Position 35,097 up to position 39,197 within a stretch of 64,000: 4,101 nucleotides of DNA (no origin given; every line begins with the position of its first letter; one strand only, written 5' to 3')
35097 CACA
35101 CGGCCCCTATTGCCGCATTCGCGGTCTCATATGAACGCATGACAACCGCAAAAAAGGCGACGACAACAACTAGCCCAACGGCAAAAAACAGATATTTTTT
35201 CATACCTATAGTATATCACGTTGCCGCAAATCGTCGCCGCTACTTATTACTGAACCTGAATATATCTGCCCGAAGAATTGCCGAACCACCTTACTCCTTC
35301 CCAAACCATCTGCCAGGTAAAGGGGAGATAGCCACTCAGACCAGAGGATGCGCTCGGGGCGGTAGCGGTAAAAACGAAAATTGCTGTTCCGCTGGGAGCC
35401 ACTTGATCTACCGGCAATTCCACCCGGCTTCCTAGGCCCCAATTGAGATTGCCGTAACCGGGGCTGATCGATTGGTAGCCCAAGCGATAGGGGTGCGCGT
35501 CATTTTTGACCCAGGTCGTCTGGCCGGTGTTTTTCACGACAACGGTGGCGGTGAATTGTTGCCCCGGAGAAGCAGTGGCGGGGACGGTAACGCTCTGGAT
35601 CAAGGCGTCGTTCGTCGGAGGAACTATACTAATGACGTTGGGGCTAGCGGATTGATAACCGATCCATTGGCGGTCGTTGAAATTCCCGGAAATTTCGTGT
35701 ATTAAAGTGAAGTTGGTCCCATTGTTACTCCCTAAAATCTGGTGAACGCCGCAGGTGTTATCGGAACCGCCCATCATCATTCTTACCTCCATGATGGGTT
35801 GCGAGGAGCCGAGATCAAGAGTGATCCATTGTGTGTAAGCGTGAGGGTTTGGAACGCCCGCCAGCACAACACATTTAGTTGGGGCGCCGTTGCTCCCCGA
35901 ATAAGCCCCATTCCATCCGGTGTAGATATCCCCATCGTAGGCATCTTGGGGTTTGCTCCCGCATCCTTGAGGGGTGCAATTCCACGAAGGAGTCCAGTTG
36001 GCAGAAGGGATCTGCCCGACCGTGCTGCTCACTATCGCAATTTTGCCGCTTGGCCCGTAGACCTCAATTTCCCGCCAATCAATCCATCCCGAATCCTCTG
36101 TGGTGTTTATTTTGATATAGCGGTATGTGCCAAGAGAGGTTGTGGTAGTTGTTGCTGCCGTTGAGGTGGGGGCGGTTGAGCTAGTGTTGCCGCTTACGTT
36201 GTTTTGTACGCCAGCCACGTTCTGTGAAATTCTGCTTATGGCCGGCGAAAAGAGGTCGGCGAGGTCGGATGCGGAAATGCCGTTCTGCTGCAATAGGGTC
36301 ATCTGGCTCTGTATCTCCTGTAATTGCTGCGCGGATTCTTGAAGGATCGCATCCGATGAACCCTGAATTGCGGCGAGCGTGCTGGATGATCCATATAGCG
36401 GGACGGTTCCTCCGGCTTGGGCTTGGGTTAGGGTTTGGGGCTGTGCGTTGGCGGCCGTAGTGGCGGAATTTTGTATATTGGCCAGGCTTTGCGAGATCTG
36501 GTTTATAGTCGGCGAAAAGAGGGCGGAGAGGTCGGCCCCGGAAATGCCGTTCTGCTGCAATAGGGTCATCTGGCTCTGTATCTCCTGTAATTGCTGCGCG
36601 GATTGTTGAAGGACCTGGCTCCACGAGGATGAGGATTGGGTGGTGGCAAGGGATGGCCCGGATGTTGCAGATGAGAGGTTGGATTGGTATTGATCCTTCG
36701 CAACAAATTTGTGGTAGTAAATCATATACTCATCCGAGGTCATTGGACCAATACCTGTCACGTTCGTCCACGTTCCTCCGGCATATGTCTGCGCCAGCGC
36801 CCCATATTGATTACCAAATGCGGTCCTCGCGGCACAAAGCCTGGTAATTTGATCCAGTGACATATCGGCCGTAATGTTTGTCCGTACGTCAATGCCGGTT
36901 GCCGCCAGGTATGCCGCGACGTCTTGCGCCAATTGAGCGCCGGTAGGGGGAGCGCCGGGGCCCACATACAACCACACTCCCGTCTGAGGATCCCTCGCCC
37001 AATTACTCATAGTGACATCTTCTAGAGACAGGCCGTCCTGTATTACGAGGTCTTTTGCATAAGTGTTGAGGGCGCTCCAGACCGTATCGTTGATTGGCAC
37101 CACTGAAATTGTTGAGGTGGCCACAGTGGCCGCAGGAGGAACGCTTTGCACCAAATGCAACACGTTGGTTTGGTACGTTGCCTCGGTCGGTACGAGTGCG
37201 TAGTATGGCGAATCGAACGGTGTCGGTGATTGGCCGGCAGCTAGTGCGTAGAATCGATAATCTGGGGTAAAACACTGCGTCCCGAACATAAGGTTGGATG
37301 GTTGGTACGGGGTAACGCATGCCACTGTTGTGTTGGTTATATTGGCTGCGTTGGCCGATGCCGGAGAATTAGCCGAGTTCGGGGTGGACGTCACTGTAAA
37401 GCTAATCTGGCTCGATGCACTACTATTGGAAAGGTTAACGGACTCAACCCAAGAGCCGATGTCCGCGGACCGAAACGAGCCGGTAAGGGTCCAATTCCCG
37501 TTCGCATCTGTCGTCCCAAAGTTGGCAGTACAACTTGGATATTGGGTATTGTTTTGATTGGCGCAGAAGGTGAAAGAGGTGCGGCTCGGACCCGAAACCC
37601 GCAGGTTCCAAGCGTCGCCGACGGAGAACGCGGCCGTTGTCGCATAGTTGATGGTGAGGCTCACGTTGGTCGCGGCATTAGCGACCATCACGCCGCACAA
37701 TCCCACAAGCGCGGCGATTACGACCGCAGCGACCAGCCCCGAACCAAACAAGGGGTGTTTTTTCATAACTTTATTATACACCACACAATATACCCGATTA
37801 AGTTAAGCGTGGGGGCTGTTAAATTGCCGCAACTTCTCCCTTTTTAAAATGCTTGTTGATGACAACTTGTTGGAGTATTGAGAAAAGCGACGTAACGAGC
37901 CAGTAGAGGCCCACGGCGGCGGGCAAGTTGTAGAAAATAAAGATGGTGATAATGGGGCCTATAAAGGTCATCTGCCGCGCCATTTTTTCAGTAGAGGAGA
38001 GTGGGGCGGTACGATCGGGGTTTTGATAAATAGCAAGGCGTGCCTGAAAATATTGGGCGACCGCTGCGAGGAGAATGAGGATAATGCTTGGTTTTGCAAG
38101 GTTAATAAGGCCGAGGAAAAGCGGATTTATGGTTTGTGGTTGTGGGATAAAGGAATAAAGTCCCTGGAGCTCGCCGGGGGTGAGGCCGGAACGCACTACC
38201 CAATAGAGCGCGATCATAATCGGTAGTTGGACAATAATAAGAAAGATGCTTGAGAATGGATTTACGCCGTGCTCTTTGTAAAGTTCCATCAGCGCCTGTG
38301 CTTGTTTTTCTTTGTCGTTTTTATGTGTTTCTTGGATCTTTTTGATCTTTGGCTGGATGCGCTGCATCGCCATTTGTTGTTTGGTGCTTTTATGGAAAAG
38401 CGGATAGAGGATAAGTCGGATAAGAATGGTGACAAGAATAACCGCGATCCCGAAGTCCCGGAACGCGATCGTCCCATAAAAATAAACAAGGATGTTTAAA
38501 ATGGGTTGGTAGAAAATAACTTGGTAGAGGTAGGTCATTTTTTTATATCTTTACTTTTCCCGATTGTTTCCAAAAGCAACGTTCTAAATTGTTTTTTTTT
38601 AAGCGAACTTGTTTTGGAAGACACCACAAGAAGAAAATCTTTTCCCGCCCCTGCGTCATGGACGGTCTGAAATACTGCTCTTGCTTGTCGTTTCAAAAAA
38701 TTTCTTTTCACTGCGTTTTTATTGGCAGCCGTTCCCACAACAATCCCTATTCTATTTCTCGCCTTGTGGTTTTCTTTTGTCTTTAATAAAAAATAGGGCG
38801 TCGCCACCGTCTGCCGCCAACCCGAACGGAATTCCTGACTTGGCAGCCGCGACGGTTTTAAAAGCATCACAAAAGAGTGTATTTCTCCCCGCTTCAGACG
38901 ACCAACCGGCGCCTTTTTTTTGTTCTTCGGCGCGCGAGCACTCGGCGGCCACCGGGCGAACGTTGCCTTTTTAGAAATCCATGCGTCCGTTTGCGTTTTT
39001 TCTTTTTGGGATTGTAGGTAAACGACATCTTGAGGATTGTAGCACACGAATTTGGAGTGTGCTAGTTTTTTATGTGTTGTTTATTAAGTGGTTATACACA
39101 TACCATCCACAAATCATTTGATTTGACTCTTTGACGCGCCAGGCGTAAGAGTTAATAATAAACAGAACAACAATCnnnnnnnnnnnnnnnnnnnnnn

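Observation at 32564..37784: Two giant paralogous secreted repeat proteins inserted inside the conserved rnpA-yidC-jag operon next to oriC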

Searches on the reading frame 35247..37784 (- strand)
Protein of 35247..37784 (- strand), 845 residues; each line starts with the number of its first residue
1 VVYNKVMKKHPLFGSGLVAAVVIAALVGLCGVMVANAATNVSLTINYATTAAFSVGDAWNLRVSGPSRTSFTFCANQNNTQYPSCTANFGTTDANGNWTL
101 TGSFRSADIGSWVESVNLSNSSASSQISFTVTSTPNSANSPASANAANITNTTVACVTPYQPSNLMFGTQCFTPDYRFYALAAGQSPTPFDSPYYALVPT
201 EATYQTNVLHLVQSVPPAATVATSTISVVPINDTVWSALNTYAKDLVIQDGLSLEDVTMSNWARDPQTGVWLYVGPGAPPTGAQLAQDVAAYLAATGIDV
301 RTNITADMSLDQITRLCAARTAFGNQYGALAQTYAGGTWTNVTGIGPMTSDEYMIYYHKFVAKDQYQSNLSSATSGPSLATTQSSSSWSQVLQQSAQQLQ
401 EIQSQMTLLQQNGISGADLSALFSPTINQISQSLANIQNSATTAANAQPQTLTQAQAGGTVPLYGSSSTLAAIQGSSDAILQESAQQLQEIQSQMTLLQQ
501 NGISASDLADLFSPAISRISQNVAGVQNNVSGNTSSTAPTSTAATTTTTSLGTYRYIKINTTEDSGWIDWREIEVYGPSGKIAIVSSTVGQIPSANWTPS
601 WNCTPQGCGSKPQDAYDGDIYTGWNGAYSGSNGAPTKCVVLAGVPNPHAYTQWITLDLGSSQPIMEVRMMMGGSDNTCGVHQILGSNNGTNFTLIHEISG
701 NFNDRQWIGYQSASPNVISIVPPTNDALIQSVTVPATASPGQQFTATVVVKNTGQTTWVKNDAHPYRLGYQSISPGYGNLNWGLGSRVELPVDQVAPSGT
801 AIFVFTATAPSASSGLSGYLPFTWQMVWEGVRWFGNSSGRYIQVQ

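Call 3: search_protein_families(library=pfam, proteins=[window:35247-37784:-], max_evalue=0.1)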
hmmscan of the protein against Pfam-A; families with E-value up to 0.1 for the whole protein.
window:35247-37784:- (845 aa): 5 families
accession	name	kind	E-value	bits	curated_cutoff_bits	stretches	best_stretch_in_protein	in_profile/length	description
PF00754.31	F5_F8_type_C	-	5.2e-06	27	28.2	1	607-705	12-92/127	F5/8 type C domain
PF05965.19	FYRC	-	1.4e-05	25.6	21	1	385-439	18-75/84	F/Y rich C-terminus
PF22633.2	F5_F8_type_C_2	-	0.0019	19.2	27.8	1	648-703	16-72/91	NedA-like, galactose-binding domain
PF16158.11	N_BRCA1_IG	-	0.003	18.5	28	1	738-836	8-100/108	Ig-like domain from next to BRCA1 gene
PF19271.4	Nis1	-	0.012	16.7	27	1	727-756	3-32/114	Nis1 family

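Call 6: search_protein_families(library=ncbifam, proteins=[window:35247-37784:-], max_evalue=0.1)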
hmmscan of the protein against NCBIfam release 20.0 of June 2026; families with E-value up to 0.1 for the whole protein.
window:35247-37784:- (845 aa): 0 families

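Call 10: find_homologous_proteins(query=window:35247-37766:-, max_evalue=0.001)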
Query window:35247-37766:- (839 aa): 2 proteins with E <= 0.001 among 8000 candidates.
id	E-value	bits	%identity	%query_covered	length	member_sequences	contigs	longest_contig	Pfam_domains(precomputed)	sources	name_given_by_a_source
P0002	3.3e-95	338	55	33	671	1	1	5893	-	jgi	jgi:hypothetical protein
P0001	2.4e-80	289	80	21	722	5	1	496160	-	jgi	jgi:hypothetical protein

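Call 19: search_solved_structures(query=window:35247-37766:-, max_evalue=1, show_alignments=2)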
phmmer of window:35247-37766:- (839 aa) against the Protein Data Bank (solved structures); distinct sequences matched with E-value up to 1: 0.

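Call 35: predict_structure(protein=window:35247-37766:-)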
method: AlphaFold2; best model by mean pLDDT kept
length: 839 residues; sequences in the alignment: 1
mean_pLDDT: 38.2   pTM: 0.24
mean pLDDT of the five models: 38.2, 32.0, 31.9, 29.5, 28.6
residues with pLDDT >= 90: 0; 70-90: 5; 50-70: 68; < 50: 766
segments of 3 or more residues with pLDDT < 50: 1-11, 18-255, 257-386, 425-475, 508-510, 513-515, 517-735, 737-825, 827-839
pLDDT, mean of each block of 10 residues (from residue 1): 41 51 36 30 31 39 41 38 43 41 35 35 35 29 29 26 28 29 29 33 35 31 41 42 36 45 43 42 40 38 43 42 36 35 37 36 31 31 50 64 68 59 49 39 33 30 39 50 54 56 50 49 41 27 31 38 40 38 25 25 29 28 30 28 31 33 32 32 29 29 33 40 41 45 41 42 33 37 44 43 42 42 45 45
secondary structure, 60 per line:
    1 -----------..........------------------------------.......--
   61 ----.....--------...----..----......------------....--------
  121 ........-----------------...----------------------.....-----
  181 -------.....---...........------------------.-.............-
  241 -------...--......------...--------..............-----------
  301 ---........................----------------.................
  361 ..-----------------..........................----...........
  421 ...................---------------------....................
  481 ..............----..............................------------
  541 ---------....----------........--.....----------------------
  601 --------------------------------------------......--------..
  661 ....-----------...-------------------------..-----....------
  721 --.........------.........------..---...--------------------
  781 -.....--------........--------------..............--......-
elements in order (helices of 4 or more, strands of 3 or more residues): H12-21 E52-58 E65-69 E78-80 E91-96 E109-112 E121-128 E146-148 E171-175 E188-192 H196-206 H227-239 E256-258 E265-267 H276-289 H304-327 H344-362 H380-405 H410-439 H461-494 H499-528 E550-553 E567-571 E574-578 E645-650 E659-664 E676-678 E711-714 E723-731 E738-746 E758-760 E782-786 E795-802 E817-830 E833-838

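Call 79: search_protein_families(library=phrogs, proteins=[window:35247-37766:-], max_evalue=0.01)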
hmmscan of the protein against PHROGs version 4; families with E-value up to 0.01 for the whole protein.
window:35247-37766:- (839 aa): 0 families

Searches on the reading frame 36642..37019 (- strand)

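Call 37: search_protein_families(library=pfam, proteins=[window:36642-37019:-], max_evalue=1)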
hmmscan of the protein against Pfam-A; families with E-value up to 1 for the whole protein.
seq(126 aa): 1 family
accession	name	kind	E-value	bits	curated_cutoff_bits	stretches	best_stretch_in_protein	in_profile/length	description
PF20661.2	SutA-RBD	-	0.27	11.1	29.3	1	28-40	8-20/35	SutA RNAP-binding domain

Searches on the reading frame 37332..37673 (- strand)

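Call 37: search_protein_families(library=pfam, proteins=[window:37332-37673:-], max_evalue=1)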
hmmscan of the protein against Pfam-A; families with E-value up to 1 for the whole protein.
seq(114 aa): 1 family
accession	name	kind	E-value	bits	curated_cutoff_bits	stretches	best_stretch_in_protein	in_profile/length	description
PF23926.2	LtfC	-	0.087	13.8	27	0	2-36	56-90/100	LtfC-like, beta-sandwich domain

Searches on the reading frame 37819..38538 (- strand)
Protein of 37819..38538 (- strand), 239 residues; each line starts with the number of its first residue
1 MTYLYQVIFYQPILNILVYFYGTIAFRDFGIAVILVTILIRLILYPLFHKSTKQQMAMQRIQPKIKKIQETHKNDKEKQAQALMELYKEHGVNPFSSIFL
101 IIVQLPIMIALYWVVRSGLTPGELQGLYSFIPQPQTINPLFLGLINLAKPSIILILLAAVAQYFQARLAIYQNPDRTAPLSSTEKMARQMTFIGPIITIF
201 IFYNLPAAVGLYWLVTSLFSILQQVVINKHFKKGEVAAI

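Call 3: search_protein_families(library=pfam, proteins=[window:37819-38538:-], max_evalue=0.1)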
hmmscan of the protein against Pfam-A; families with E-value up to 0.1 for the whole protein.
window:37819-38538:- (239 aa): 3 families
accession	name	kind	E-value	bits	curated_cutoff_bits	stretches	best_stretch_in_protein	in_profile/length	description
PF02096.25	60KD_IMP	-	1.9e-49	168.2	35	1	29-229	1-163/163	60Kd inner membrane protein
PF00558.24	Vpu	-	0.0015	18.7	24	1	30-93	13-76/81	Vpu protein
PF10906.13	Mrx7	-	0.087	13.5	22.8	0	50-100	10-60/66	MIOREX complex component 7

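Call 11: find_related_loci(query=window:37819-38538:-, collection=genome_contigs, flank=10000)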
Query window:37819-38538:- (239 aa) in genome_contigs; peptide patterns used: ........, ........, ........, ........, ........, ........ (x = any residue, [..] = any of these).
285 stretches matched a pattern; 214 encode a relative of the query (tblastn E <= 1e-3); the best 80 are kept; 80 distinct loci.
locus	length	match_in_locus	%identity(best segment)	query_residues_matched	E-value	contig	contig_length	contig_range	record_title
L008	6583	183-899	81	1-239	7e-133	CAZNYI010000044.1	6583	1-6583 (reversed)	MAG TPA_asm: uncultured Candidatus Saccharibacteria bacterium isolate binchicken_co54_413 genome assembly, contig: NODE_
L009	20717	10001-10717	82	1-239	4e-128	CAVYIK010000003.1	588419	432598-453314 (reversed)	MAG: uncultured bacterium isolate MFD01476.bin.2.169 genome assembly, contig: contig_73288, whole genome shotgun sequenc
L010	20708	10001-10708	75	4-239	1e-123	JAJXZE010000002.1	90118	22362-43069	MAG: bacterium isolate BP7.bin39 NODE_282_length_90118_cov_2.054828, whole genome shotgun sequence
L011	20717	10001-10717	79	1-239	1e-122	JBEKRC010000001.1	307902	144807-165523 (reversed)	MAG: Minisyncoccia bacterium isolate SPRUCE 501 SPRUCE_501_1, whole genome shotgun sequence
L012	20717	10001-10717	78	1-239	2e-118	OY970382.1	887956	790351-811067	MAG: uncultured bacterium isolate MFD03726.bin.c.5 genome assembly, chromosome: 1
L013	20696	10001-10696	69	1-233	9e-103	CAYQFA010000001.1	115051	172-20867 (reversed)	MAG TPA_asm: uncultured Candidatus Saccharibacteria bacterium isolate binchicken_co3_503 genome assembly, contig: NODE_3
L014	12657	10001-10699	68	1-233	5e-102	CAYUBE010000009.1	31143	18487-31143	MAG TPA_asm: uncultured Candidatus Saccharibacteria bacterium isolate binchicken_co3_598 genome assembly, contig: NODE_4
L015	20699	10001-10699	66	1-233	3e-100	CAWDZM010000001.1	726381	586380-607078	MAG: uncultured bacterium isolate MFD01223.bin.1.73 genome assembly, contig: contig_20113, whole genome shotgun sequence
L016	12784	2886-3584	61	1-233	4e-99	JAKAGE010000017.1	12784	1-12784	MAG: bacterium isolate WY2.bin145 NODE_7509_length_12784_cov_1.319823, whole genome shotgun sequence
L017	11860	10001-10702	66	1-233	8e-98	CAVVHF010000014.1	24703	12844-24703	MAG: uncultured bacterium isolate MFD01112.bin.1.8 genome assembly, contig: contig_33355, whole genome shotgun sequence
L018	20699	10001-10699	67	1-233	2e-96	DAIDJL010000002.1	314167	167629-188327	MAG TPA_asm: Candidatus Parcubacteria bacterium isolate clean384 k141_1205109, whole genome shotgun sequence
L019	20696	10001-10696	63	1-232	3e-96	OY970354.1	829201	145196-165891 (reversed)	MAG: uncultured bacterium isolate MFD04540.bin.2.12 genome assembly, chromosome: 1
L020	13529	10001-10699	64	1-233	5e-95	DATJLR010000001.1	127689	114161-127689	MAG TPA_asm: Candidatus Paceibacterota bacterium isolate SMAG_U14814 k141_3889980, whole genome shotgun sequence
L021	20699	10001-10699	63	1-233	2e-90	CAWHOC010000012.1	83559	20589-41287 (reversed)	MAG: uncultured bacterium isolate MFD04780.bin.2.65 genome assembly, contig: contig_23417, whole genome shotgun sequence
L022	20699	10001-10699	64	1-233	1e-89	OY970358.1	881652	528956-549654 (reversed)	MAG: uncultured bacterium isolate MFD00082.bin.c.7 genome assembly, chromosome: 1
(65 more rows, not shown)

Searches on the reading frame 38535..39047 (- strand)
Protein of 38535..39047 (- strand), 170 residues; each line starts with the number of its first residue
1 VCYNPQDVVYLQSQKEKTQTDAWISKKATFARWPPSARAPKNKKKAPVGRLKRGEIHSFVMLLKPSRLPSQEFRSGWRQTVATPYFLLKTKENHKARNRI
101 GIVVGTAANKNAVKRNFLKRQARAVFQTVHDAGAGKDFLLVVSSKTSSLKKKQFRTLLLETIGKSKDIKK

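Call 3: search_protein_families(library=pfam, proteins=[window:38535-39047:-], max_evalue=0.1)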
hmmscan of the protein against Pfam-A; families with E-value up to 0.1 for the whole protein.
window:38535-39047:- (170 aa): 1 family
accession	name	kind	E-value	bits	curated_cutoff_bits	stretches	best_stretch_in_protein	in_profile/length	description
PF00825.24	Ribonuclease_P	-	1.2e-13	51.4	22.3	1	78-161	20-104/109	Ribonuclease P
